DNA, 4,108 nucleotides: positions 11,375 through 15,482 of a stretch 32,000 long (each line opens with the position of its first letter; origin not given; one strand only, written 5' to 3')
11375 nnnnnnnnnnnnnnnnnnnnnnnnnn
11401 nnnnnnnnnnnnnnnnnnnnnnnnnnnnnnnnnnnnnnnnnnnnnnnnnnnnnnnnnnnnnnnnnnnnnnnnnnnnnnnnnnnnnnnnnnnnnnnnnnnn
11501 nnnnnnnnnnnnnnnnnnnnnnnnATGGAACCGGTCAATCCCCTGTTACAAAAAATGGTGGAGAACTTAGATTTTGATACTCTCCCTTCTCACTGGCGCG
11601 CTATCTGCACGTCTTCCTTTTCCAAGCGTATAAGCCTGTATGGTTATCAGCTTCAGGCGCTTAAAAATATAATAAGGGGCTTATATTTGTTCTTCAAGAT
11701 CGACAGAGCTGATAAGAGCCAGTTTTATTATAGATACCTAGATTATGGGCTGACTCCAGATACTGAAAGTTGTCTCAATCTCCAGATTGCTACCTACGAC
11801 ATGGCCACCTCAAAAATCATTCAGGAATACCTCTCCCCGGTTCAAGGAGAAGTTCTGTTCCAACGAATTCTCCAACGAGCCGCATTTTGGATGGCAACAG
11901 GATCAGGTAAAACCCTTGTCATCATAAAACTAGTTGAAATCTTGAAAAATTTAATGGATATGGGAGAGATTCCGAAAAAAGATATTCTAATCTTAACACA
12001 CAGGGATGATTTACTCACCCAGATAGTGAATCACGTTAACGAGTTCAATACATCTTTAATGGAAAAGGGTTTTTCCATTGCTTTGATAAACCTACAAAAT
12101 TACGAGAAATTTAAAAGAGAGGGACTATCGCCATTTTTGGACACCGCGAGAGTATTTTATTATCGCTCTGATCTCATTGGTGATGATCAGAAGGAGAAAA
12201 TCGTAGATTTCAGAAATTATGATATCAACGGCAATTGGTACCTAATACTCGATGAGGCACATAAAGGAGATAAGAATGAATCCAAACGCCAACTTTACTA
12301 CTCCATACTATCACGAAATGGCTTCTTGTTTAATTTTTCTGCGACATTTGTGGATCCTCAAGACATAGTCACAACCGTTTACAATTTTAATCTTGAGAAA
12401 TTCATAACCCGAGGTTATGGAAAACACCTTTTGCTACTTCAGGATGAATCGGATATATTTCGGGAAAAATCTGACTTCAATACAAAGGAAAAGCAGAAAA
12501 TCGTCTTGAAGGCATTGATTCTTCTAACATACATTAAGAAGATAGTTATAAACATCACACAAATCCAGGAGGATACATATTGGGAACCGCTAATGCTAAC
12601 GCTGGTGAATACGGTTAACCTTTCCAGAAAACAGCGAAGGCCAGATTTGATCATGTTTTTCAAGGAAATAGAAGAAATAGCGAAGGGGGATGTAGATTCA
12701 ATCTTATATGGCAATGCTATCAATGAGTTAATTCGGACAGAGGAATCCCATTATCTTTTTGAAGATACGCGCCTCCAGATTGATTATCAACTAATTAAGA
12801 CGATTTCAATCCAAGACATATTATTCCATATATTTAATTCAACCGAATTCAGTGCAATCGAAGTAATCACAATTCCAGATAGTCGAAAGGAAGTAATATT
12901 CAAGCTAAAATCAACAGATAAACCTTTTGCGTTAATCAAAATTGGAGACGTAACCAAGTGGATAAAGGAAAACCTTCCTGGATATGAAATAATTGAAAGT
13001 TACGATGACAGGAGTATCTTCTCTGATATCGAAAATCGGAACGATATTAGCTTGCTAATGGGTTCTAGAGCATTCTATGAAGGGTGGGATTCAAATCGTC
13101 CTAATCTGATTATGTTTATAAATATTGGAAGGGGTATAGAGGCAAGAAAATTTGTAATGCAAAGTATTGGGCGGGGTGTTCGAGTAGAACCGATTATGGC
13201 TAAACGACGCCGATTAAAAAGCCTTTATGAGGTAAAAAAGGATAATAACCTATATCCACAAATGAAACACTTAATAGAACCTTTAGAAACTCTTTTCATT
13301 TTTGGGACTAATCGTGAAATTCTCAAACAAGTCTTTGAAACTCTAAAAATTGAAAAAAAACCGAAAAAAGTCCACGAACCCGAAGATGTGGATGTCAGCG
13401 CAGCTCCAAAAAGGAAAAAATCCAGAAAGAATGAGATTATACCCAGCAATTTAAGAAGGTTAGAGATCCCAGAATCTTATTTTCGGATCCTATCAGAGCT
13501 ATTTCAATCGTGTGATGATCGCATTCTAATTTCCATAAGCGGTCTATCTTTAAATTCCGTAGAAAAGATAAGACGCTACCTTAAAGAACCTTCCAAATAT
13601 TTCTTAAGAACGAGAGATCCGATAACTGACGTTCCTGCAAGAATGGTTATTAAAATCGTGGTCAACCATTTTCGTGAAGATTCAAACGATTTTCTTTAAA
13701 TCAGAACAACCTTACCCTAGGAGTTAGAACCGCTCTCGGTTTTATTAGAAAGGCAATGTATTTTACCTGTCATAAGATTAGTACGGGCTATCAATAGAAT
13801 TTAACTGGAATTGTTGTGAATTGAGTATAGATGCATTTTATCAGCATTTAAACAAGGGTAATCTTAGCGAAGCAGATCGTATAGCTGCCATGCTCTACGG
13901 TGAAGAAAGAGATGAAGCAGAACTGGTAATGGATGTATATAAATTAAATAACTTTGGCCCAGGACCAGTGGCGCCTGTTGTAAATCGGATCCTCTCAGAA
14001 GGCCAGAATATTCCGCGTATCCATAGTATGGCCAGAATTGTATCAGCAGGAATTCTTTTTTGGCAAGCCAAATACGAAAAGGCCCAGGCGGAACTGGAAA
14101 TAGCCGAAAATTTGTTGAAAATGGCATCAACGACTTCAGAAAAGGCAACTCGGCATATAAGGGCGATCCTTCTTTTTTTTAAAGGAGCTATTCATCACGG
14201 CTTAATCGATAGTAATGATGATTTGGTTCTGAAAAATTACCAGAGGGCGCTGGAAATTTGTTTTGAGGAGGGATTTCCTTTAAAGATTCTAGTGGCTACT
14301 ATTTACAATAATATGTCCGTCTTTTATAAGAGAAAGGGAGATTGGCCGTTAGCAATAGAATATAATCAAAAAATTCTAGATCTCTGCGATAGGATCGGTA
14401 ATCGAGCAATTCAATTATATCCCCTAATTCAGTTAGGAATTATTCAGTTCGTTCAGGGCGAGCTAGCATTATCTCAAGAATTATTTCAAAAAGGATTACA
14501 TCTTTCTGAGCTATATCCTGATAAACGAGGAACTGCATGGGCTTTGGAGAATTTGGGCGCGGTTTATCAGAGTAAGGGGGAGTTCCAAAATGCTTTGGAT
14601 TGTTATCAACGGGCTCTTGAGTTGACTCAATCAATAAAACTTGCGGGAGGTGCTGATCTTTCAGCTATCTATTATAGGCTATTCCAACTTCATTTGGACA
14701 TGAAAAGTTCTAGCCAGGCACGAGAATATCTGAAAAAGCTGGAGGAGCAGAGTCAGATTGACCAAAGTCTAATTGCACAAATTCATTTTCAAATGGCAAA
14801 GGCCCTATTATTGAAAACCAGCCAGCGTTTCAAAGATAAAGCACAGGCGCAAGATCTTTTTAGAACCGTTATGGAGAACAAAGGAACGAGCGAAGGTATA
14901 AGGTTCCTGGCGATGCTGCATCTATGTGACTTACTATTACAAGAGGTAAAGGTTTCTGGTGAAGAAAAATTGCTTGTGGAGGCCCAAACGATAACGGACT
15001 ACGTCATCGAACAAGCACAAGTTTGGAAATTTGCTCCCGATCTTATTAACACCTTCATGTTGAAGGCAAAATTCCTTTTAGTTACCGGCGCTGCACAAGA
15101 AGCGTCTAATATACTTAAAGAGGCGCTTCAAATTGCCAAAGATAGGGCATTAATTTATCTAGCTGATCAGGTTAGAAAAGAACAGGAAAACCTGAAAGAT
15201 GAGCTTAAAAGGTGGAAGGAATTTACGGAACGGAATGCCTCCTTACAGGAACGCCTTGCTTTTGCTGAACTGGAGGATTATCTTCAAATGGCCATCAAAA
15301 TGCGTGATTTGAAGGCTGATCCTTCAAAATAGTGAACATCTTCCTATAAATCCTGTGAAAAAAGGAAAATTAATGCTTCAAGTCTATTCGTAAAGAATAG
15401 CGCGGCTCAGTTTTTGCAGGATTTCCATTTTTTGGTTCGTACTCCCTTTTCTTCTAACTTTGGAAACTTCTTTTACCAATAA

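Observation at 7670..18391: Methyltransferase island with three DNA MTase classes, an intact helicase and a TPR protein, but no recognisable nuclease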

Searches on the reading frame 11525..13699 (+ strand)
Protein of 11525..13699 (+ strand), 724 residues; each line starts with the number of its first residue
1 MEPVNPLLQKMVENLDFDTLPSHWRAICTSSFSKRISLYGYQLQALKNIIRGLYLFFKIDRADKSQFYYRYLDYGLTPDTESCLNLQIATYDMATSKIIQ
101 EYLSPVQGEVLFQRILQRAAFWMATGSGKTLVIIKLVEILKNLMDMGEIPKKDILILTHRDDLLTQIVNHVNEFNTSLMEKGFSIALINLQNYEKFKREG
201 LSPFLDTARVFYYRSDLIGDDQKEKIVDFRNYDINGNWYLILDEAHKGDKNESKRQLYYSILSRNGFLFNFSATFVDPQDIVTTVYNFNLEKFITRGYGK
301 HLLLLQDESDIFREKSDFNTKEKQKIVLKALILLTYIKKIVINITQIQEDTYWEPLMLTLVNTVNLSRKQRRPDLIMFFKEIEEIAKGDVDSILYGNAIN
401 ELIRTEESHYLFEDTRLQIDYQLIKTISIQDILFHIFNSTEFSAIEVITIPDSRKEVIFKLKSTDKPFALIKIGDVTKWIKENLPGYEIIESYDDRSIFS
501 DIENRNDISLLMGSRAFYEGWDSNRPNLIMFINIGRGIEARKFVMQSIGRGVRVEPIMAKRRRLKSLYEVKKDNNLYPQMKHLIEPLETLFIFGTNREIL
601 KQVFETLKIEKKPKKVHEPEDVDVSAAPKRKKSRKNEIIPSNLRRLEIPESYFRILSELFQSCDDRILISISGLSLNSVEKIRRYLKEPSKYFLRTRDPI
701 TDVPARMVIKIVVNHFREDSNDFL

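Call 3: search_protein_families(library=pfam, proteins=[window:11525-13699:+], max_evalue=0.01)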
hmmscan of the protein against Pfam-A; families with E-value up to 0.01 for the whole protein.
window:11525-13699:+ (724 aa): 3 families
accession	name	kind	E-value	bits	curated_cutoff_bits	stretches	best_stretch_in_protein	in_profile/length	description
PF04851.21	ResIII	-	3.1e-15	56.9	22.5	1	95-275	20-162/164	Type III restriction enzyme, res subunit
PF18766.7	SWI2_SNF2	-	8.8e-09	35.8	26.7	1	117-278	19-158/221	SWI2/SNF2 ATPase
PF00270.35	DEAD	-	1.8e-07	31.5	26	1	119-276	17-161/167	DEAD/DEAH box helicase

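Call 4: search_protein_families(library=padloc, proteins=[window:11525-13699:+], max_evalue=0.01)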
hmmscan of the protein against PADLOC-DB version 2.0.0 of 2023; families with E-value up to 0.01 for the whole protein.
window:11525-13699:+ (724 aa): 3 families
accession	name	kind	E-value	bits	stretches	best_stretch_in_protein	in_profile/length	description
PDLC03654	REase_III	-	7.1e-23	78.3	2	285-600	383-683/1154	Type III restriction enzyme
PDLC02707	PbeA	-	3.3e-05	20.7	1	117-264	269-406/672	PbeA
PDLC02704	PbeA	-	0.0027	14.2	1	121-264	275-411/682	PbeA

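Call 5: search_protein_families(library=ncbifam, proteins=[window:11525-13699:+], max_evalue=0.01)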
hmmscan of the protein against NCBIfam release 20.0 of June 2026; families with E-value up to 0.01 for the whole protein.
window:11525-13699:+ (724 aa): 0 families

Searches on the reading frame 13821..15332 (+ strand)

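Call 3: search_protein_families(library=pfam, proteins=[window:13821-15332:+], max_evalue=0.01)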
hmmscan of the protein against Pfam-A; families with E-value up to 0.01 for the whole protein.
window:13821-15332:+ (503 aa): 12 families
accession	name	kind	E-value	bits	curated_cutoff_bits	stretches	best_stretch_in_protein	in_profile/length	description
PF13424.12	TPR_12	-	3.8e-33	114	30.1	4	203-270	7-76/77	Tetratricopeptide repeat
PF17874.7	TPR_MalT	-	1.4e-17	64.4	45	1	141-442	25-313/336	MalT-like TPR region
PF13374.12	TPR_10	-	4.7e-11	42.8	27.5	1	238-270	1-33/42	Tetratricopeptide repeat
PF00515.34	TPR_1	-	5.7e-11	42.2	27.8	1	239-268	1-30/34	Tetratricopeptide repeat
PF13176.12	TPR_7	-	6.4e-10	38.8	27.9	1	241-270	1-30/36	Tetratricopeptide repeat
PF07719.23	TPR_2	-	2.2e-08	34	27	1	240-269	2-31/34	Tetratricopeptide repeat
PF10602.15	RPN7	-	0.00037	20.7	29.6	1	240-341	37-133/174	26S proteasome subunit RPN7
PF13414.12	TPR_11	-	0.00062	19.8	26.8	1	246-270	1-25/42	TPR repeat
PF13428.12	TPR_14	-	0.00065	20.6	23.5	0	240-268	2-30/44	Tetratricopeptide repeat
PF24885.1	TPR_NPHP3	-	0.00066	19.6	100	0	221-271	121-173/239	Nephrocystin-3 TPR domain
PF13181.12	TPR_8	-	0.0038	17.7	25.7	1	242-270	4-32/34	Tetratricopeptide repeat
PF14559.12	TPR_19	-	0.0059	17.4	25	0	262-312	7-56/68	Tetratricopeptide repeat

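Call 4: search_protein_families(library=padloc, proteins=[window:13821-15332:+], max_evalue=0.01)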
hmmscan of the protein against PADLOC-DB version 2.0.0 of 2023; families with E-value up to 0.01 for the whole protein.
window:13821-15332:+ (503 aa): 1 family
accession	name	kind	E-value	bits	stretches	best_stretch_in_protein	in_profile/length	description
PDLC01169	TPR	-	1.8e-12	45.2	1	159-294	109-221/252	TPR repeats containing protein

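Call 5: search_protein_families(library=ncbifam, proteins=[window:13821-15332:+], max_evalue=0.01)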
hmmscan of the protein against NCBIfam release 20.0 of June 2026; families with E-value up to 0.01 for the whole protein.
window:13821-15332:+ (503 aa): 7 families
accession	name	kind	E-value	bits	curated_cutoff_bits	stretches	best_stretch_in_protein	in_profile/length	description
NF053520.1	HK_Porph_FimS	equivalog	1.9e-13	49.6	600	1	139-315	66-235/618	sensor histidine kinase FimS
NF002725.1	PRK02603.1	equivalog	4.4e-09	36.6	143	1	206-271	42-104/173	photosystem I assembly protein Ycf3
NF041717.1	HaaA_phane_TPR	equivalog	7.4e-09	34.3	1125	1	167-274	760-867/882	cyclophane-containing RiPP biosynthesis TPR protein HaaT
TIGR00990.1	3a0801s09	subfamily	0.00089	18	757.25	1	163-327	397-557/615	mitochondrial import receptor subunit TOM70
NF047507.1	TPR_BatC_Lepto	exception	0.0031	17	175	0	209-272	68-129/214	TPR repeat-containing protein BatC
NF053720.1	NsdA_fam_reg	subfamily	0.0038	16.8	75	0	206-270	208-272/432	NsdA family TPR-like regulatory protein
NF003344.0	PRK04358.1-5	equivalog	0.0093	15.3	241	0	88-135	97-145/194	hypothetical protein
